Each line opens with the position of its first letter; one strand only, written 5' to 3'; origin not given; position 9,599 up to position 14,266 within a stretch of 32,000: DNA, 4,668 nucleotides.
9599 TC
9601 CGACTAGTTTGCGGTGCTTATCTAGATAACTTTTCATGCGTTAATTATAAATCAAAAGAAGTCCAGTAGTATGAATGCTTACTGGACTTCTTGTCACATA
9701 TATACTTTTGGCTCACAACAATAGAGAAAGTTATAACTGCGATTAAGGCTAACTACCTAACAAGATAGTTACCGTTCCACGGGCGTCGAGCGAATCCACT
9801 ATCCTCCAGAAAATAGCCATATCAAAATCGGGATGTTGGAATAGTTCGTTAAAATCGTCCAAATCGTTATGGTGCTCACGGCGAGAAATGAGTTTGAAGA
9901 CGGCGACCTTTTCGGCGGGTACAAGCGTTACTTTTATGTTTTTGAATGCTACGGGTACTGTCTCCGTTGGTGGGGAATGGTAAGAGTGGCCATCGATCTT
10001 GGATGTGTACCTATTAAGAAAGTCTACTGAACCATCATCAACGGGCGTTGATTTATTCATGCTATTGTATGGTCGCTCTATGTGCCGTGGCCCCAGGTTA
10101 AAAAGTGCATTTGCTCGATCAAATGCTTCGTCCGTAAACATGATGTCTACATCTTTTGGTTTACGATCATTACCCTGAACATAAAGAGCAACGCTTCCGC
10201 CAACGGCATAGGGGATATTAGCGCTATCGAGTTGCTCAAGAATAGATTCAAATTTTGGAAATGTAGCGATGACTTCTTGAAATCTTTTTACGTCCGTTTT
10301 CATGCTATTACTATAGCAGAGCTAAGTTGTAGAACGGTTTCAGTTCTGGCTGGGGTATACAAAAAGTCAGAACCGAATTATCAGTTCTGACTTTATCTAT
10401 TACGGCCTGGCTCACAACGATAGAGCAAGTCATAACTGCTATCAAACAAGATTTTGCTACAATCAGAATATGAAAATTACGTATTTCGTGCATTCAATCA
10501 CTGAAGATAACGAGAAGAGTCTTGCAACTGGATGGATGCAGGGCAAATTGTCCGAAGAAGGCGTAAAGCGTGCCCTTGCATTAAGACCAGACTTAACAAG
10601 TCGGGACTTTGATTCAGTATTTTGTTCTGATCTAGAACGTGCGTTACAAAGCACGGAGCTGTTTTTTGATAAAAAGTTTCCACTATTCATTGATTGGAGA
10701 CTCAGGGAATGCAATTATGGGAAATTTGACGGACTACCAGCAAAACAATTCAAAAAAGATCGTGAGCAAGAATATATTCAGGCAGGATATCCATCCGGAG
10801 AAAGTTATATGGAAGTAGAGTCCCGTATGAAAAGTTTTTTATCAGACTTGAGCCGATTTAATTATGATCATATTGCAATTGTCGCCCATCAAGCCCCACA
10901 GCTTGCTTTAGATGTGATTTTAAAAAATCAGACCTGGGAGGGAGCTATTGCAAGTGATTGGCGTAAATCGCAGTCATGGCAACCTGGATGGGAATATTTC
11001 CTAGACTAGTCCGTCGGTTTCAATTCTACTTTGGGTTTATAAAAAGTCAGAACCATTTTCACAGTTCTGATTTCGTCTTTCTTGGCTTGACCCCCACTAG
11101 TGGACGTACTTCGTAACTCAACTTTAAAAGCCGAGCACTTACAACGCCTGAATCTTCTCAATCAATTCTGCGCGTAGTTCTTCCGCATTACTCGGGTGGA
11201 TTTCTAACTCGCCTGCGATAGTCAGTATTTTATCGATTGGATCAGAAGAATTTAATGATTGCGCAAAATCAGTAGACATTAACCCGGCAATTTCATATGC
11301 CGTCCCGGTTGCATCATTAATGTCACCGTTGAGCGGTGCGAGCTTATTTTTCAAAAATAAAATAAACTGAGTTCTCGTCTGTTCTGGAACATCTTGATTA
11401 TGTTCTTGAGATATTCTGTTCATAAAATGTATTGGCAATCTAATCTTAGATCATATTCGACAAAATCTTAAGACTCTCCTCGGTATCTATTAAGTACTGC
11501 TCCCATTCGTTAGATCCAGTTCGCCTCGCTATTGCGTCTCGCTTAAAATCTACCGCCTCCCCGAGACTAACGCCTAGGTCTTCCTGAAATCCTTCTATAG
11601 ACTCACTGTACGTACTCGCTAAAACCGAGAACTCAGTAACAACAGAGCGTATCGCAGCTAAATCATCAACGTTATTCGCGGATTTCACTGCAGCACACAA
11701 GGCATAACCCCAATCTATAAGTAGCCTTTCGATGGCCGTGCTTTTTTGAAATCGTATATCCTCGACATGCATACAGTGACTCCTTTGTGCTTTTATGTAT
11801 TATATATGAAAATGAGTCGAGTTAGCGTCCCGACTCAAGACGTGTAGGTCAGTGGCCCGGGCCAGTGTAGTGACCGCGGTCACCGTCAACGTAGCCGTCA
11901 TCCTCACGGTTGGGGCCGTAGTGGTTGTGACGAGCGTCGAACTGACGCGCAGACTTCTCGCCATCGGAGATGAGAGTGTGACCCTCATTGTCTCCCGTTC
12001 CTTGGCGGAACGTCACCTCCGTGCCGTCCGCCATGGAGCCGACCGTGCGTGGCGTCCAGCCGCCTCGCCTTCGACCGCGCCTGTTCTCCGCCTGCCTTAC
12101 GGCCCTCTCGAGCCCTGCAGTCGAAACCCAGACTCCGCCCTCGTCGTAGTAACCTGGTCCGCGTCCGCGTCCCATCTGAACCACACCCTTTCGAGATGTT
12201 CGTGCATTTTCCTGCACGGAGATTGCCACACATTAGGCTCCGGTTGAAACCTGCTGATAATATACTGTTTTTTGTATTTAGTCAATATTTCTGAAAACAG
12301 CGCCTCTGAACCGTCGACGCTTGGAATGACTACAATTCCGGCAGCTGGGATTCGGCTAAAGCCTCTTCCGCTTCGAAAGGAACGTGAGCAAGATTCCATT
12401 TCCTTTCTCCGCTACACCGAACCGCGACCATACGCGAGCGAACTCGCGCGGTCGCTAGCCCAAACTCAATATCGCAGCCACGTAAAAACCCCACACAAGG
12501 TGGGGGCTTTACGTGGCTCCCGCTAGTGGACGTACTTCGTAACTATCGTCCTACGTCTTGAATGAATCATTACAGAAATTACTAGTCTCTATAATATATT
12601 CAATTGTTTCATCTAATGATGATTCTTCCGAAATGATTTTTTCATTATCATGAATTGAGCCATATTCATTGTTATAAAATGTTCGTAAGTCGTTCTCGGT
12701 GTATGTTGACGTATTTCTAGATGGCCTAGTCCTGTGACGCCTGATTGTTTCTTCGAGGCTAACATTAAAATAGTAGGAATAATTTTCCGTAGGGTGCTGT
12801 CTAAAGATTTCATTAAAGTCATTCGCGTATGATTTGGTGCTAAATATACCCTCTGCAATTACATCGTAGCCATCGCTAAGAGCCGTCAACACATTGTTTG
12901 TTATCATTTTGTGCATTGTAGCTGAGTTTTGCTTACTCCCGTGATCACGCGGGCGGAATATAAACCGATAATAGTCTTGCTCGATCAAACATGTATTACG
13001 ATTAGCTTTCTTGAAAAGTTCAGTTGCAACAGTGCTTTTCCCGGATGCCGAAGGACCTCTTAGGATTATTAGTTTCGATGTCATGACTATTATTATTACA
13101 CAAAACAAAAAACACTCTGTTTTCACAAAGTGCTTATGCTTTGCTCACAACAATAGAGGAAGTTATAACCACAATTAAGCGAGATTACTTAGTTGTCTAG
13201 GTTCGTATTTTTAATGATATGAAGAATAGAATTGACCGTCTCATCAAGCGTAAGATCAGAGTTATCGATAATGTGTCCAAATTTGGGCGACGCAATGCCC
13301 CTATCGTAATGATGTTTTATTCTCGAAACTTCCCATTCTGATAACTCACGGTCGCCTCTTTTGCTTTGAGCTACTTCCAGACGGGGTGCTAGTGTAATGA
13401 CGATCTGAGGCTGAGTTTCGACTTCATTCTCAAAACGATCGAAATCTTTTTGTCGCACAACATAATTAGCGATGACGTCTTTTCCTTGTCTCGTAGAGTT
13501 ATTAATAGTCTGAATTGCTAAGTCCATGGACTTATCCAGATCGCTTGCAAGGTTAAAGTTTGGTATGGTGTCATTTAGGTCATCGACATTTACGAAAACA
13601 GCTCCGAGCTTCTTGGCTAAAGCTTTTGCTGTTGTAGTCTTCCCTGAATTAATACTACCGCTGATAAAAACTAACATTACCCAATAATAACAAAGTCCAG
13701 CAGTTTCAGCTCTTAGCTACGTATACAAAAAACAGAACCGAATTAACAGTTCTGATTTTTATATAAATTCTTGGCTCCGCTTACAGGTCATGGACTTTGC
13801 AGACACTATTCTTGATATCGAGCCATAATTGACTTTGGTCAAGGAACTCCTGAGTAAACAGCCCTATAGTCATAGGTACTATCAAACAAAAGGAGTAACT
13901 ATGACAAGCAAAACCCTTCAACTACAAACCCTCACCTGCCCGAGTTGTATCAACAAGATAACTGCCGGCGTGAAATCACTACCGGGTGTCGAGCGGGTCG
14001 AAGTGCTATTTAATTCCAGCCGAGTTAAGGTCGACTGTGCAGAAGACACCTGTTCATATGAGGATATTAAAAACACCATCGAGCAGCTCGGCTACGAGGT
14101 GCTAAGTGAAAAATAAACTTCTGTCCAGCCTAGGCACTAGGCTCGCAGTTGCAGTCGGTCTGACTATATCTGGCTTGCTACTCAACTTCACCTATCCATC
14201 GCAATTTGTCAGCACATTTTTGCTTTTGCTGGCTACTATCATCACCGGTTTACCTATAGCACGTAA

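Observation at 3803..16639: Modular intergenic repeat system: a shared TGGCTC junction, three tail families and a swappable hairpin module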

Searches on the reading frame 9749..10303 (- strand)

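Call 22: search_protein_families(library=pfam, proteins=[window:9749-10303:-], max_evalue=0.01)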
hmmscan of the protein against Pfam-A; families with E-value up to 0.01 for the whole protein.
window:9749-10303:- (184 aa): 2 families
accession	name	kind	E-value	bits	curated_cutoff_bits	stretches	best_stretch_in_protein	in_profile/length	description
PF10706.15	Aminoglyc_resit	-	0.00034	21.2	21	1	20-64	4-50/149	Aminoglycoside-2''-adenylyltransferase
PF09970.15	DUF2204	-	0.005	16.9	20.3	0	16-62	3-50/181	Nucleotidyl transferase of unknown function (DUF2204)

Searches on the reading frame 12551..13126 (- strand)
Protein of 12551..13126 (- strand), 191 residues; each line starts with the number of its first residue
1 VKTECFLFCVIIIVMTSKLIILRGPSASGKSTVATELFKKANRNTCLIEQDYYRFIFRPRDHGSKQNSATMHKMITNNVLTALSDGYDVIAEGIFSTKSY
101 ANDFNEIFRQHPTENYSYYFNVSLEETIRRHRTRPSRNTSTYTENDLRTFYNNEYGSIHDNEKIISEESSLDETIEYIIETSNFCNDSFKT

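Call 22: search_protein_families(library=pfam, proteins=[window:12551-13126:-], max_evalue=0.01)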
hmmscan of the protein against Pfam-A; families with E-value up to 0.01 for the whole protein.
window:12551-13126:- (191 aa): 10 families
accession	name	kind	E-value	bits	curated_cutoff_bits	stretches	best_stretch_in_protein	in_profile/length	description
PF13671.12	AAA_33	-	5.1e-14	53.2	27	1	19-144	1-130/143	AAA domain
PF08433.16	KTI12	-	1.4e-07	31.8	22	1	19-143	3-126/271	Chromatin associated protein KTI12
PF06414.18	Zeta_toxin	-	3e-06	27.3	22.3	1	18-110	17-119/199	Zeta toxin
PF13238.12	AAA_18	-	3.4e-05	24.7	29.4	1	20-140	1-117/128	AAA domain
PF07931.18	CPT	-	5.7e-05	23.4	22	1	18-140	2-134/172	Chloramphenicol phosphotransferase-like protein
PF13191.12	AAA_16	-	0.0017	19.3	32.6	1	18-45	25-53/167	AAA ATPase domain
PF05729.18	NACHT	-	0.0041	17.4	26.7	1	19-82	2-65/167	NACHT domain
PF24883.2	NPHP3_N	-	0.0047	17.6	24.8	1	17-91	22-91/164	Nephrocystin 3, N-terminal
PF13173.12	AAA_14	-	0.006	17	27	0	17-55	2-42/129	AAA domain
PF02224.24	Cytidylate_kin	-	0.0076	16.4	26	0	22-54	3-34/211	Cytidylate kinase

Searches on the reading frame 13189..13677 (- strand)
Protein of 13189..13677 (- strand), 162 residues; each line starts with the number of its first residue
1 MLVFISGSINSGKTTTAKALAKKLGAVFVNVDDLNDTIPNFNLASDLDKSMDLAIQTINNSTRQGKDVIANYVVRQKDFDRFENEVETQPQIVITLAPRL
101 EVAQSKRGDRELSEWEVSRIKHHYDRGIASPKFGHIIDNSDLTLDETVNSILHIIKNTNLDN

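Call 22: search_protein_families(library=pfam, proteins=[window:13189-13677:-], max_evalue=0.01)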
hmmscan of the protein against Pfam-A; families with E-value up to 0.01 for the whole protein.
window:13189-13677:- (162 aa): 12 families
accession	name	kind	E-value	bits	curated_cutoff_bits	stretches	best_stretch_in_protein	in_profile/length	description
PF06414.18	Zeta_toxin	-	6.6e-06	26.1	22.3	1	2-70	18-89/199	Zeta toxin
PF13238.12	AAA_18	-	2.6e-05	25.1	29.4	1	3-94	1-97/128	AAA domain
PF13671.12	AAA_33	-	5.7e-05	23.9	27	1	2-70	1-75/143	AAA domain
PF00004.35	AAA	-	0.001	19.9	21.2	1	4-32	2-30/131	ATPase family associated with various cellular activities (AAA)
PF13189.12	Cytidylate_kin2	-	0.0011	19.6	28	1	5-53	4-52/176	Cytidylate kinase-like family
PF02224.24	Cytidylate_kin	-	0.002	18.3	26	0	5-44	3-42/211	Cytidylate kinase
PF17213.9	Hydin_ADK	-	0.0023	18.5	27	1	3-72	2-72/196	Hydin Adenylate kinase-like domain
PF01712.25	dNK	-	0.0024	18.1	27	1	5-40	3-36/203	Deoxynucleoside kinase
PF07931.18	CPT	-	0.0031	17.8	22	0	2-121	3-142/172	Chloramphenicol phosphotransferase-like protein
PF01202.28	SKI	-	0.0043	17.6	22.1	1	11-34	3-26/159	Shikimate kinase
PF13173.12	AAA_14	-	0.0074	16.7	27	0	2-42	4-49/129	AAA domain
PF01583.26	APS_kinase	-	0.0091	16.5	21.1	0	2-51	4-53/152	Adenylylsulphate kinase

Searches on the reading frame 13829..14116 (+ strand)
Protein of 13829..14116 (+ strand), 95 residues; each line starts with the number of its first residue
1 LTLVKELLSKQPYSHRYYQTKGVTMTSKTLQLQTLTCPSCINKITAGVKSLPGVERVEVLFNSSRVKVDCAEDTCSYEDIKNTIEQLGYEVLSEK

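Call 22: search_protein_families(library=pfam, proteins=[window:13829-14116:+], max_evalue=0.01)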
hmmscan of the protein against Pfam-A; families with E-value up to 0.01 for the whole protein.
window:13829-14116:+ (95 aa): 2 families
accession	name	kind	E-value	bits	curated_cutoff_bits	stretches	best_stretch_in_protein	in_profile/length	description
PF00403.32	HMA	-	5.8e-13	49.5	24.8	1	29-90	1-62/62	Heavy-metal-associated domain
PF01206.22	TusA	-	1.4e-05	25.2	28.6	1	28-93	1-56/70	Sulfurtransferase TusA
